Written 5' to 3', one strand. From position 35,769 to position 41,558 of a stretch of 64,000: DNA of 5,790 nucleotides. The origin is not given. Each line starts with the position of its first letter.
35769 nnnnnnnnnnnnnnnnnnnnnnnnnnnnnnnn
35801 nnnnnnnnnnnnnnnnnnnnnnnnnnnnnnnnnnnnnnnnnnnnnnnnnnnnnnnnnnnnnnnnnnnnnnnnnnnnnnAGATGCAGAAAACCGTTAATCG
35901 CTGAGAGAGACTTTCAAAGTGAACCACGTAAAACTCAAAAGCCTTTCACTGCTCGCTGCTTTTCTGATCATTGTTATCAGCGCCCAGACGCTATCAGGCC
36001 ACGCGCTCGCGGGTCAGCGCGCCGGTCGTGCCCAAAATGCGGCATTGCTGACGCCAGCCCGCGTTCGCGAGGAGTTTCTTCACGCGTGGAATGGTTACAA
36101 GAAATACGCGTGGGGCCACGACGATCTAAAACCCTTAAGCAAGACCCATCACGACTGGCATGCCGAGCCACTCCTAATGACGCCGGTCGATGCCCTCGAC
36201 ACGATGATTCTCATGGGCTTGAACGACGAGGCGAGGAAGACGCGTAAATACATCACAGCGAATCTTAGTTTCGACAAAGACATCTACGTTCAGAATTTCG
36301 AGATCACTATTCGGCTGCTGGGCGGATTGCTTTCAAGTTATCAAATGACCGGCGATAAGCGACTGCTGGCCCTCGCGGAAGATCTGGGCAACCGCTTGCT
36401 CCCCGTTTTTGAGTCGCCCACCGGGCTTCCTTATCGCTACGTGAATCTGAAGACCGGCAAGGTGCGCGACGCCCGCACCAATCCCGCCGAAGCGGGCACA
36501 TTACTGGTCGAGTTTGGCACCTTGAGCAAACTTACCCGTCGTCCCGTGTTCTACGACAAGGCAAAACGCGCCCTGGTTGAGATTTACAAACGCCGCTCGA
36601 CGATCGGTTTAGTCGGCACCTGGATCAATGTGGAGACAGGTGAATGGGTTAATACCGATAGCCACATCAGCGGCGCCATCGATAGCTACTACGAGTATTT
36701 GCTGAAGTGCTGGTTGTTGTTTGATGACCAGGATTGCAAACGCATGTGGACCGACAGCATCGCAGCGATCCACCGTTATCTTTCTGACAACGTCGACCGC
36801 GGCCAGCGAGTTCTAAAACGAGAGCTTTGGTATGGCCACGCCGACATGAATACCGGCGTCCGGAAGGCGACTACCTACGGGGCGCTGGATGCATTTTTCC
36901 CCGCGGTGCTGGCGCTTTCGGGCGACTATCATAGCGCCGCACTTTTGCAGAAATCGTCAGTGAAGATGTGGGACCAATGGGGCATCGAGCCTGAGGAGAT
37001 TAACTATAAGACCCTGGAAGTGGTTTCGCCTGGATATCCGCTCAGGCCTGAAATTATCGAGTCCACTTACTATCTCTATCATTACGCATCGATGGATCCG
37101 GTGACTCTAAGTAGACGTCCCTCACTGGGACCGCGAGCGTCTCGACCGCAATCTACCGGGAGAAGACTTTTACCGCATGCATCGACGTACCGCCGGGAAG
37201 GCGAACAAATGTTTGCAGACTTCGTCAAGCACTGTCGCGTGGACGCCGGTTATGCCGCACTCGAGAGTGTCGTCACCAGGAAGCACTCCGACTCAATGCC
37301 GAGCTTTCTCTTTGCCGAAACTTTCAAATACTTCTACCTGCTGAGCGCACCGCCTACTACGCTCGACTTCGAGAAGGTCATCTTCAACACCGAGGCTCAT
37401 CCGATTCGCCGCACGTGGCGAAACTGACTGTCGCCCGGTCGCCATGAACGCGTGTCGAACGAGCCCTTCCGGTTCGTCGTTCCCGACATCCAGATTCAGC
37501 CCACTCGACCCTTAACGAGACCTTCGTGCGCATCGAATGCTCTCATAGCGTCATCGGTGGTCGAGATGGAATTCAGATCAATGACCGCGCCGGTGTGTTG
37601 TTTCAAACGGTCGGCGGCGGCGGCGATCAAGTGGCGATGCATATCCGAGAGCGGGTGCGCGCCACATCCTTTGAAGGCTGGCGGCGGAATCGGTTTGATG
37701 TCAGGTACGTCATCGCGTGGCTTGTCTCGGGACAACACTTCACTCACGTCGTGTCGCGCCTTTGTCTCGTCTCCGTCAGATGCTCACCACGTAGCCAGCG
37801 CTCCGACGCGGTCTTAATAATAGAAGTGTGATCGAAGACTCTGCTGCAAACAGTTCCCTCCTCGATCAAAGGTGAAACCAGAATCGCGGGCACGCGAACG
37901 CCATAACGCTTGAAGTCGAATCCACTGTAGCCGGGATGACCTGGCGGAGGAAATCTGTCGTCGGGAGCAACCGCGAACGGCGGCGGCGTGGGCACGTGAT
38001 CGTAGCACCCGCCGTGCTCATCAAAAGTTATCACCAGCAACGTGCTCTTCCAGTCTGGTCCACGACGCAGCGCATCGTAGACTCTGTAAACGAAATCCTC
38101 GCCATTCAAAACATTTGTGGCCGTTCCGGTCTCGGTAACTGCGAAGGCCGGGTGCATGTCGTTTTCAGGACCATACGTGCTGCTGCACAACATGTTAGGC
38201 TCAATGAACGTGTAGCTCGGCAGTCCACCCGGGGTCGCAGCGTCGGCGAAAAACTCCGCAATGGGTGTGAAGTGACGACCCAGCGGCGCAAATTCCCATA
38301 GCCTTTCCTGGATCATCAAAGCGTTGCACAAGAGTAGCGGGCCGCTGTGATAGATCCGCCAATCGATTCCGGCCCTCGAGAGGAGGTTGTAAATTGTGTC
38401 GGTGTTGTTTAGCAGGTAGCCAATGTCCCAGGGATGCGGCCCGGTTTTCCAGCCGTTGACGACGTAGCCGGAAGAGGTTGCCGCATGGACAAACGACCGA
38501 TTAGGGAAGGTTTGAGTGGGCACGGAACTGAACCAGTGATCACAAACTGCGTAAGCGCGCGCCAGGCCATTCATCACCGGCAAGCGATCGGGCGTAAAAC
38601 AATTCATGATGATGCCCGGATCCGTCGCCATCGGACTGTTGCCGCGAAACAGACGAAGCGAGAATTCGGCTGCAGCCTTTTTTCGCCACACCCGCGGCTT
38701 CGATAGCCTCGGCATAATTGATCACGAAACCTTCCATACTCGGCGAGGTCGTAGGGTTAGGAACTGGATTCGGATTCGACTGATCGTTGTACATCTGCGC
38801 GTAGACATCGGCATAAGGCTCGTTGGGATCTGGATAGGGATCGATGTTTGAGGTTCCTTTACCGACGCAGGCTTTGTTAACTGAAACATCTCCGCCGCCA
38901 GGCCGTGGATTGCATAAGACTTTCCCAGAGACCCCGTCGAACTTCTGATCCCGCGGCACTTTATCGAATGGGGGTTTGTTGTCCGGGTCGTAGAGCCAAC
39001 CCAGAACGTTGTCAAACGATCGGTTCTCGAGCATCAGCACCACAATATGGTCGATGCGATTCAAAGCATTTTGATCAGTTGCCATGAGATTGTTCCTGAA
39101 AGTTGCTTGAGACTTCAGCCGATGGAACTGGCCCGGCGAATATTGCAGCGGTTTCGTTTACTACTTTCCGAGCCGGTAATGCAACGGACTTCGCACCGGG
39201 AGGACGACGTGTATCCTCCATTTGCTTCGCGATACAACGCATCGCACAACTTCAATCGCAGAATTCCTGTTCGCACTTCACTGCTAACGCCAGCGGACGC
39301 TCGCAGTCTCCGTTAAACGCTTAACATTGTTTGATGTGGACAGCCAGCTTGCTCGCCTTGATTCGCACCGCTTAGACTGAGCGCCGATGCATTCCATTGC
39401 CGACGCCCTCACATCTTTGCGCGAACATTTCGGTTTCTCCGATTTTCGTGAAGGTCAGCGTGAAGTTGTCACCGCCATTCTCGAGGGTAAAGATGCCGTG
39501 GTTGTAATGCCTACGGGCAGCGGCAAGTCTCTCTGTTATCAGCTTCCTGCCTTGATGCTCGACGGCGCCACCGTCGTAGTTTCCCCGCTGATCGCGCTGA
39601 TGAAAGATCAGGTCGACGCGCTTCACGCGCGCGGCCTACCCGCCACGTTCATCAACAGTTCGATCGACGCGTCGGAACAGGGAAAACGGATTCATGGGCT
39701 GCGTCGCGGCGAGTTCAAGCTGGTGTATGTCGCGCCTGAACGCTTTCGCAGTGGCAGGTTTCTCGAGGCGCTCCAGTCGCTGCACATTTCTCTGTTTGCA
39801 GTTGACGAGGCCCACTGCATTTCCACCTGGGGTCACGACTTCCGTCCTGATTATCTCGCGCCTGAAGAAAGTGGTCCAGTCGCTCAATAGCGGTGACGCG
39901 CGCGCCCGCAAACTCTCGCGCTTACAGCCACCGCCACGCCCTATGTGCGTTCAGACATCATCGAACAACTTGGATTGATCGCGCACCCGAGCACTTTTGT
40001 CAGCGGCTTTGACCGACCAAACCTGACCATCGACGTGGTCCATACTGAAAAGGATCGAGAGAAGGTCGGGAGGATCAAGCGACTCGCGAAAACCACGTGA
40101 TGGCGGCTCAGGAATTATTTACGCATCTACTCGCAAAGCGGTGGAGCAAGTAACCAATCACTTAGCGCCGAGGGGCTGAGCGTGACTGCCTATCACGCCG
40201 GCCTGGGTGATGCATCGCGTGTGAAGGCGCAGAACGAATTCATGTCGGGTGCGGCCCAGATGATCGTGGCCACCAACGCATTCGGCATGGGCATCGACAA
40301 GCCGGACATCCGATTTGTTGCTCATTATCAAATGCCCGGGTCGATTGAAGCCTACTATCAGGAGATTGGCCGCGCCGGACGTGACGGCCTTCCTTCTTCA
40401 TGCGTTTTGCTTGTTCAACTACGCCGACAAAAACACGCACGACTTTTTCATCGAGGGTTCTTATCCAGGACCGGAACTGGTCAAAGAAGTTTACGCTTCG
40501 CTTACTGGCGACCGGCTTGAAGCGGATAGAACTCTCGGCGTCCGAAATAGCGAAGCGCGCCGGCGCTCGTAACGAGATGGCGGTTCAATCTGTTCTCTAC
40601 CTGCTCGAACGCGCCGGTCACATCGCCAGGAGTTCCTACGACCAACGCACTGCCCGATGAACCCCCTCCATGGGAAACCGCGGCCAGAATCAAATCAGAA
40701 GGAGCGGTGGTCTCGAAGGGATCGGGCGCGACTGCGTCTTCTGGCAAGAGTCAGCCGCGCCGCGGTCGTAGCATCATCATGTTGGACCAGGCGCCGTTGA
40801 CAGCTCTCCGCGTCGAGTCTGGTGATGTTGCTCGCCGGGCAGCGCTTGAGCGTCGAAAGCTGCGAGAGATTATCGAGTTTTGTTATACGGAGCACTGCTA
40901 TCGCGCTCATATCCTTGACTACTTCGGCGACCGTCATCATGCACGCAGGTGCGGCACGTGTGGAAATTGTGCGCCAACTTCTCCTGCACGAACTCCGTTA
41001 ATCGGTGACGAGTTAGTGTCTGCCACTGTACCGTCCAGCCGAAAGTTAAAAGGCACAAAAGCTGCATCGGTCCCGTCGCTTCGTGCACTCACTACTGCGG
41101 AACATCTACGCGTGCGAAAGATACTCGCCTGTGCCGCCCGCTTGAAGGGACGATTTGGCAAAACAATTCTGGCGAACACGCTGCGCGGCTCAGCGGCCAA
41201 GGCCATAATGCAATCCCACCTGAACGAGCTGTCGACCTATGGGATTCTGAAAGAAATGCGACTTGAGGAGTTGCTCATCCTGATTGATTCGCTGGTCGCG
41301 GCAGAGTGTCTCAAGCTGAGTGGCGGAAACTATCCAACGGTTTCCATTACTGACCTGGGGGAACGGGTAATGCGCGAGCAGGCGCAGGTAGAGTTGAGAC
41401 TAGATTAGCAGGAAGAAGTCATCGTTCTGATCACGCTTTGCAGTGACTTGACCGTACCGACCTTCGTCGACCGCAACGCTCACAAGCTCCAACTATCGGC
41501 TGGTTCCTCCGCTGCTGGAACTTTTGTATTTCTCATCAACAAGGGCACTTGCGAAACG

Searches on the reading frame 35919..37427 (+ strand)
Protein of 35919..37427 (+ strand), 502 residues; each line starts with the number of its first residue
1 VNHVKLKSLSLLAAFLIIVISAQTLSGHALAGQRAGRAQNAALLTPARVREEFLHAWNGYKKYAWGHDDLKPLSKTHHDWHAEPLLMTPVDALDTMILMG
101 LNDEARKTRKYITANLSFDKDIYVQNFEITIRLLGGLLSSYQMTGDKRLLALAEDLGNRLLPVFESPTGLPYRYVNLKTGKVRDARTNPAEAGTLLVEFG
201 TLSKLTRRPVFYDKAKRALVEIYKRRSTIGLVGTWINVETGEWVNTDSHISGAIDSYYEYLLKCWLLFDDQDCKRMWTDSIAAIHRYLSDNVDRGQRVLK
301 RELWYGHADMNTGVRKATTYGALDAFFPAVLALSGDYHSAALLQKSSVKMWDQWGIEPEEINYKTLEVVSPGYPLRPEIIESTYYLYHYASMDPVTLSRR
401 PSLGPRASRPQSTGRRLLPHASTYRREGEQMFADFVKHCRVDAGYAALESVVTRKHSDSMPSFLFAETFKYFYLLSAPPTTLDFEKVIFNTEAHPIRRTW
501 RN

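Call 35: search_protein_families(library=pfam, proteins=[window:35919-37427:+], max_evalue=0.001)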
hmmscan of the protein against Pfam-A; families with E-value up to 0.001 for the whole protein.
window:35919-37427:+ (502 aa): 1 family
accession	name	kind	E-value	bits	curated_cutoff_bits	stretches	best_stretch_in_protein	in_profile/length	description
PF01532.26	Glyco_hydro_47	-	4.2e-113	379.2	22.9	2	53-389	2-373/455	Glycosyl hydrolase family 47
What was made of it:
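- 35919..37427 (+): GH47 alpha-mannosidase-family gene with an N-terminal hydrophobic signal. It is the conserved downstream neighbour and possibly co-transcribed; an aldo/keto reductase (34858-35904) lies between the two genes here. PF01532, E = 4e-113 (call 35).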

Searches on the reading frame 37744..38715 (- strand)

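Call 12: search_protein_families(library=pfam, proteins=[window:37744-38715:-], max_evalue=0.001)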
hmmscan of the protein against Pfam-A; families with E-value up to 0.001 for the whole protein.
window:37744-38715:- (323 aa): 1 family
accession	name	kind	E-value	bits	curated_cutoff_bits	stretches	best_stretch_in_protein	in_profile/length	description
PF04185.19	Phosphoesterase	-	1.4e-53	182.7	23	1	35-307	97-353/356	Phosphoesterase family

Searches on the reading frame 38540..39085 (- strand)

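Call 12: search_protein_families(library=pfam, proteins=[window:38540-39085:-], max_evalue=0.001)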
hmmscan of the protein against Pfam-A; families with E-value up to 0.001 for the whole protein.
window:38540-39085:- (181 aa): 1 family
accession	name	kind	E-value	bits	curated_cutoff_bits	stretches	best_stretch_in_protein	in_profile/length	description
PF04185.19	Phosphoesterase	-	8.5e-09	35.5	23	1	11-121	1-103/356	Phosphoesterase family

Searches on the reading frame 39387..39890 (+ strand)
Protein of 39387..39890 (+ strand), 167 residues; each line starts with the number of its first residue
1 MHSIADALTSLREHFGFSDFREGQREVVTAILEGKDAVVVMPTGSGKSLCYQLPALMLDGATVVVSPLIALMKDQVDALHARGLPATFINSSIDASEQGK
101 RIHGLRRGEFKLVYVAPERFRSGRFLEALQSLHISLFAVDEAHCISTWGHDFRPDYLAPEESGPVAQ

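Call 35: search_protein_families(library=pfam, proteins=[window:39387-39890:+], max_evalue=0.001)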
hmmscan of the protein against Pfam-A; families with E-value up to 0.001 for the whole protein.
window:39387-39890:+ (167 aa): 2 families
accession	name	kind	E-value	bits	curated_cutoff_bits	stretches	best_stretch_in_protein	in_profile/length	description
PF00270.35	DEAD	-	5.9e-24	85.1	26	1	22-156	2-138/167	DEAD/DEAH box helicase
PF04851.21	ResIII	-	1.8e-05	25.1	22.5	1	20-145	4-137/164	Type III restriction enzyme, res subunit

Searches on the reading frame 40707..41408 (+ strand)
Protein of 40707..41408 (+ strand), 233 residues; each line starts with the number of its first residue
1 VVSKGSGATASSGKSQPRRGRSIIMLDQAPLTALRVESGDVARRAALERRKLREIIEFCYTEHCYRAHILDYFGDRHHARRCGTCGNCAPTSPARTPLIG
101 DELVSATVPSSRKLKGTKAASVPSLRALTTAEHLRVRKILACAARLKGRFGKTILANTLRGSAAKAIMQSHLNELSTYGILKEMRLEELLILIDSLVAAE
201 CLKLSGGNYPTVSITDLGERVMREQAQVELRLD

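Call 35: search_protein_families(library=pfam, proteins=[window:40707-41408:+], max_evalue=0.001)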
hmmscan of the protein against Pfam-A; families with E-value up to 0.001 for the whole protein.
window:40707-41408:+ (233 aa): 2 families
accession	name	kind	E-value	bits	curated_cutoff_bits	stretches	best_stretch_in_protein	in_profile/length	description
PF09382.16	RQC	-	1.5e-21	76.8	23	1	136-232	11-107/114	RQC domain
PF16124.10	RecQ_Zn_bind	-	5.3e-12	46.7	25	1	43-88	19-65/66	RecQ zinc-binding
